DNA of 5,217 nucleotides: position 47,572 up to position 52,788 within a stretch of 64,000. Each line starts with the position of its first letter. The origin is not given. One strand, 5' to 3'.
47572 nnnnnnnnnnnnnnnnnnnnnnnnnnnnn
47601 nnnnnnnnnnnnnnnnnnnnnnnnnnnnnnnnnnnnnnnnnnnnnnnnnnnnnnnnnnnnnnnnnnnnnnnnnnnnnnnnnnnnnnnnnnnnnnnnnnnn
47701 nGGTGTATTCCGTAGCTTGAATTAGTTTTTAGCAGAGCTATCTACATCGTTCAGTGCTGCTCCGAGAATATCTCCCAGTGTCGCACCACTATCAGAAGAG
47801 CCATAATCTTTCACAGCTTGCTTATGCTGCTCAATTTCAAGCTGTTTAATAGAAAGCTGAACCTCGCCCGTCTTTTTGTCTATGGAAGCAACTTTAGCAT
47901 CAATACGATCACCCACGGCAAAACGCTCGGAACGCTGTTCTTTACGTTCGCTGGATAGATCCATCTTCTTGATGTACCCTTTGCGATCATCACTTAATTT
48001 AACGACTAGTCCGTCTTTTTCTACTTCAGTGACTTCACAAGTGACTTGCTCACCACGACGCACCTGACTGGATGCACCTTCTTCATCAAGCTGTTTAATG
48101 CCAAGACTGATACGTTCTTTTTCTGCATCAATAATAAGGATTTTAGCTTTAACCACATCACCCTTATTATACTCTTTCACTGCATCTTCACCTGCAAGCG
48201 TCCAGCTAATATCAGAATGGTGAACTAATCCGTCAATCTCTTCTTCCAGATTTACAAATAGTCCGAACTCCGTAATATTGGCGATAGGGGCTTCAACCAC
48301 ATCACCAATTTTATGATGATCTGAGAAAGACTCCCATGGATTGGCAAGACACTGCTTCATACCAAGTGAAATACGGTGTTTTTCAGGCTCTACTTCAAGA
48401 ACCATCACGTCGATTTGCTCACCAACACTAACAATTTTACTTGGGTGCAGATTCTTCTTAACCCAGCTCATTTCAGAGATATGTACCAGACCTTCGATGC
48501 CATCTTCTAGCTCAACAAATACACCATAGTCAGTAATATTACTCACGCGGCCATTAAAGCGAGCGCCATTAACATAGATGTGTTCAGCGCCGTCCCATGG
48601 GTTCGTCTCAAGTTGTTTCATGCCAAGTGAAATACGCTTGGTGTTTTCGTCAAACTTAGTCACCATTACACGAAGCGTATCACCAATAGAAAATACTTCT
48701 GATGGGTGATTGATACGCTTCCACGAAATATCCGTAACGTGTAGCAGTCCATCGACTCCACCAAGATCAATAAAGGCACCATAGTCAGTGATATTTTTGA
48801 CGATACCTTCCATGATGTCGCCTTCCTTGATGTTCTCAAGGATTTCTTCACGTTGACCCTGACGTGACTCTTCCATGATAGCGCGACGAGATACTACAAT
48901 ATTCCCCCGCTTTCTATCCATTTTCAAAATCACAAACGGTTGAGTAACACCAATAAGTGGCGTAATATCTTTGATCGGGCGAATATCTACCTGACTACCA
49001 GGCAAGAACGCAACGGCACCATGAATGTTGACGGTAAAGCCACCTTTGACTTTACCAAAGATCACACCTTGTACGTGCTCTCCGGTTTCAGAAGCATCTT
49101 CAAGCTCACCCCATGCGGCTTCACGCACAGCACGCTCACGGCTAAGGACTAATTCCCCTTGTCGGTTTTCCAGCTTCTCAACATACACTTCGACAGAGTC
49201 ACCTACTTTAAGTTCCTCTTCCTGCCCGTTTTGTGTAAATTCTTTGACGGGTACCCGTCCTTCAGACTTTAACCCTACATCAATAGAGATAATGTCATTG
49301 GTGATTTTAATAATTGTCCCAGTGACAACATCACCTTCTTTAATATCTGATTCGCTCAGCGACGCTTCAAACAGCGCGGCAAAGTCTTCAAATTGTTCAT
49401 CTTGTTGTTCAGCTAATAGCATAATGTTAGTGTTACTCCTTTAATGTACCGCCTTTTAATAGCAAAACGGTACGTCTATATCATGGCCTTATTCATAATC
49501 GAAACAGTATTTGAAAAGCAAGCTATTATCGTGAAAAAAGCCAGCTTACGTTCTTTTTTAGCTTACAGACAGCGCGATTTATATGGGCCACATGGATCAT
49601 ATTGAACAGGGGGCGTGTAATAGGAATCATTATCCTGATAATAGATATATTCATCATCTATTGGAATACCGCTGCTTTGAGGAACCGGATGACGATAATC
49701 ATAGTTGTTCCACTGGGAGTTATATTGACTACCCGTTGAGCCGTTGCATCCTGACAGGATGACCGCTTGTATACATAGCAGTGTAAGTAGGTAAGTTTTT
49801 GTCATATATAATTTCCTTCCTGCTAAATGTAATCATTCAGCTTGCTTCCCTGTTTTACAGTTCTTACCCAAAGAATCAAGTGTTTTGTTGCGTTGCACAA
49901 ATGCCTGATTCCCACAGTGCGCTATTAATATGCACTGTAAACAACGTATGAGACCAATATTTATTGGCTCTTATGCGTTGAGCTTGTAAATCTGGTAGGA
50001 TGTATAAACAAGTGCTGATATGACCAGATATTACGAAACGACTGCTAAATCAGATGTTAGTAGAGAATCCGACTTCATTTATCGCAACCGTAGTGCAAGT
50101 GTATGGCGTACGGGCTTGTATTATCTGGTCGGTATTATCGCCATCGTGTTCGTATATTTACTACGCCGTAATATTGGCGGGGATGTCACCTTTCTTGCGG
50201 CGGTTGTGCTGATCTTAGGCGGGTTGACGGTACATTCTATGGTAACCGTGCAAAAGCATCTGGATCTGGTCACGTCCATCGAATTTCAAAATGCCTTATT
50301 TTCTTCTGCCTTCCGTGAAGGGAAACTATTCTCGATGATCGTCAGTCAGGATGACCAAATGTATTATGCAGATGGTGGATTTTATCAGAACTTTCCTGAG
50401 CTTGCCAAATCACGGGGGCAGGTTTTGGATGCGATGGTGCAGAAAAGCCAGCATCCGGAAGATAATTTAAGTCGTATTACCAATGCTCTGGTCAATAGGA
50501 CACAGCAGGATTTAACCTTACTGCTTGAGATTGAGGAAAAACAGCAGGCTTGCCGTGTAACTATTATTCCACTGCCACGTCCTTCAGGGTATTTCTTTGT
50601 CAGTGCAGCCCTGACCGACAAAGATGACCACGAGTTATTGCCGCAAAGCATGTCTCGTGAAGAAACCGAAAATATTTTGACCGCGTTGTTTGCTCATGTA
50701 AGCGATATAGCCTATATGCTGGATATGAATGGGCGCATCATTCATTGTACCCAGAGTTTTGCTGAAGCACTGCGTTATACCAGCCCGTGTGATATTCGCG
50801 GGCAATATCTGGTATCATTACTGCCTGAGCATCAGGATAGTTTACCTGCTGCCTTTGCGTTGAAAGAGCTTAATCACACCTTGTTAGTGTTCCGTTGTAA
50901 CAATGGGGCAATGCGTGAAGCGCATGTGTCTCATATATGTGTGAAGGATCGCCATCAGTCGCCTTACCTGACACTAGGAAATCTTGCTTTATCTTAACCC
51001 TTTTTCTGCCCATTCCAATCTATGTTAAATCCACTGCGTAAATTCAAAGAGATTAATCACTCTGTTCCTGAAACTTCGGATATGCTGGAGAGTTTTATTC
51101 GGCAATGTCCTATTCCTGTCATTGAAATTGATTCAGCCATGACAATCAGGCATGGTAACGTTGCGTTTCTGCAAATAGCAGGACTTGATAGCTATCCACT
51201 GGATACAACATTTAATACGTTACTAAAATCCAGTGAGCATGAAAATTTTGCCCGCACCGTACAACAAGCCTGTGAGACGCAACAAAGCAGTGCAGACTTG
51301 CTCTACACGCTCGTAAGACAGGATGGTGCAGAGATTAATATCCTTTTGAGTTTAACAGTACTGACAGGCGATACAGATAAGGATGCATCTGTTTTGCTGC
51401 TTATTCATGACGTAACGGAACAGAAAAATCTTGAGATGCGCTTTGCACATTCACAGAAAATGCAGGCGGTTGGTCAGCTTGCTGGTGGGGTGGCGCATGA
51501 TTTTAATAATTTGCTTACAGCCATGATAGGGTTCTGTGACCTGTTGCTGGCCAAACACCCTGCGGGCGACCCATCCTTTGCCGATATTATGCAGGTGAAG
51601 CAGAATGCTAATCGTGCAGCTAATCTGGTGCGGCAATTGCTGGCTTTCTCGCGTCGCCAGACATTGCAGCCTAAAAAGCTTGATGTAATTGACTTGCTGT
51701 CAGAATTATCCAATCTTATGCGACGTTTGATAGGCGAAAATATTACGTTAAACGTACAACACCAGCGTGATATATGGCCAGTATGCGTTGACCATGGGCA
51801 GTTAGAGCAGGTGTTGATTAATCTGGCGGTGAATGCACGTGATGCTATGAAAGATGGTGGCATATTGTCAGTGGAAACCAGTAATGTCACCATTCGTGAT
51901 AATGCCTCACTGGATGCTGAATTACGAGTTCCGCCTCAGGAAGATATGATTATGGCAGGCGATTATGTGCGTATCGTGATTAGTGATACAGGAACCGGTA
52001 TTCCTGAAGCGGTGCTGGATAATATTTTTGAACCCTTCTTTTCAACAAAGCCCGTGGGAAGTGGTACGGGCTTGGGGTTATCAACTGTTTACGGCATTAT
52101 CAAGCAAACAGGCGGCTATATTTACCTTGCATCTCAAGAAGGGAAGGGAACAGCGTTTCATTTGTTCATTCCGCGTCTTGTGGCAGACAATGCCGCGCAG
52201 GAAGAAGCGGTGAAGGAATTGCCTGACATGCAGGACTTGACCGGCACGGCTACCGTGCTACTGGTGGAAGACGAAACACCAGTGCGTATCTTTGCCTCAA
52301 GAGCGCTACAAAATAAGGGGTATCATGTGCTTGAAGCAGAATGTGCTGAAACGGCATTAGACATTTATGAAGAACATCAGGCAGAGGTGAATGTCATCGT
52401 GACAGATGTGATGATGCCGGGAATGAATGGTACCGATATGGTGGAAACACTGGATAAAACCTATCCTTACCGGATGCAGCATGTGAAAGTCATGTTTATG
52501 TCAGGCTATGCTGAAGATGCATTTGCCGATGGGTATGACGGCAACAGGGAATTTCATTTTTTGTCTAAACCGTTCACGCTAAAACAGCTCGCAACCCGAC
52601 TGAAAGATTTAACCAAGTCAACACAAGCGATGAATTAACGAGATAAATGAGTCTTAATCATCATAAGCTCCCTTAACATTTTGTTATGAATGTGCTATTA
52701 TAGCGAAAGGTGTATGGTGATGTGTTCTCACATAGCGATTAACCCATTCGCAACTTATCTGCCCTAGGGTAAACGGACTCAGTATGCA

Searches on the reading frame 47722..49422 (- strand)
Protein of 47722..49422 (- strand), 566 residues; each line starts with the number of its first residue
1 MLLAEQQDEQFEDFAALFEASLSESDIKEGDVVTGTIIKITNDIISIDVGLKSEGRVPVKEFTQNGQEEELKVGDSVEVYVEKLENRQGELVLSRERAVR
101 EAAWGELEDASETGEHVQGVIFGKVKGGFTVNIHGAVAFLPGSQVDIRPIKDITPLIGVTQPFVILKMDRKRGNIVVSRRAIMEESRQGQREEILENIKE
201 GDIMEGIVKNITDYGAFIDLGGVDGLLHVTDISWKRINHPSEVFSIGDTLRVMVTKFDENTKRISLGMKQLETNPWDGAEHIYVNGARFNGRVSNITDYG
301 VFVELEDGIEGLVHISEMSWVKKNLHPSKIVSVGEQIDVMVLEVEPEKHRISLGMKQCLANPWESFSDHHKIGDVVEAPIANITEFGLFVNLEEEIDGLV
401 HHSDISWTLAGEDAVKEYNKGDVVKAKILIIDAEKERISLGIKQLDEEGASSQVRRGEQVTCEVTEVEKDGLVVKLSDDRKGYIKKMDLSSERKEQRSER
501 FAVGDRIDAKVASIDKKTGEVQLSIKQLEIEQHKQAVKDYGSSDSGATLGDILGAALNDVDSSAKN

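Call 99: search_protein_families(library=pfam, proteins=[window:47722-49422:-], max_evalue=0.0001)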
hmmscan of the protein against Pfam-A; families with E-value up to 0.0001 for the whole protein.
window:47722-49422:- (566 aa): 8 families
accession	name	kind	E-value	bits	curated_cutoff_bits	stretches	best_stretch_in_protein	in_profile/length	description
PF00575.29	S1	-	2.3e-95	313.5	22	6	199-269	3-74/74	S1 RNA binding domain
PF23459.1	S1_RRP5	-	7.6e-29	100.5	27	2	455-524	2-71/72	RRP5 S1 domain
PF21710.3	Spt6_S1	-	4.8e-16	59.3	27.5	0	453-527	13-88/91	Spt6, S1/OB domain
PF13509.12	S1_2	-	2.3e-07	31.2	21.8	0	372-415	1-44/61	S1 domain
PF17092.11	PCB_OB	-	1.8e-06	29.1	27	0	291-342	37-98/111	Penicillin-binding protein OB-like domain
PF24682.1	OB_RRP5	-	8.9e-06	25.8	27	0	447-519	7-79/90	RRP5 OB-fold domain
PF24685.1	OB_RRP5_4th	-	3.5e-05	24.2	31.5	0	462-532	15-89/92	RRP5 OB-fold domain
PF24353.1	DUF7513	-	6.3e-05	23.2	27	0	237-273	15-49/81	Domain of unknown function (DUF7513)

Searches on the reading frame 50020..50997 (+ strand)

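Call 99: search_protein_families(library=pfam, proteins=[window:50020-50997:+], max_evalue=0.0001)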
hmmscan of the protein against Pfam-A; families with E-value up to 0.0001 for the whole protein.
window:50020-50997:+ (325 aa): 2 families
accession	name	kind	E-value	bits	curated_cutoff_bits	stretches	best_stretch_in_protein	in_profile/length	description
PF13426.13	PAS_9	-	4.3e-05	24.2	27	0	232-312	4-88/103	PAS domain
PF08448.16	PAS_4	-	5.8e-05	23.7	23.1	0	224-272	1-49/110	PAS fold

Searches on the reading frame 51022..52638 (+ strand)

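Call 99: search_protein_families(library=pfam, proteins=[window:51022-52638:+], max_evalue=0.0001)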
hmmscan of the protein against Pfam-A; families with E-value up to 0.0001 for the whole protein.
window:51022-52638:+ (538 aa): 4 families
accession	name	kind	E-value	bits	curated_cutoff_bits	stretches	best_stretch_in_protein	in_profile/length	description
PF02518.31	HATPase_c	-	1.2e-20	74.5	26.4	1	258-385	3-109/111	Histidine kinase-, DNA gyrase B-, and HSP90-like ATPase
PF00072.30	Response_reg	-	1.8e-18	67.2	30.2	1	412-527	1-110/111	Response regulator receiver domain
PF00512.31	HisKA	-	5.8e-09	36.3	26.9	1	151-213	3-64/66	His Kinase A (phospho-acceptor) domain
PF08448.16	PAS_4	-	9e-05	23.1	23.1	0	28-135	3-109/110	PAS fold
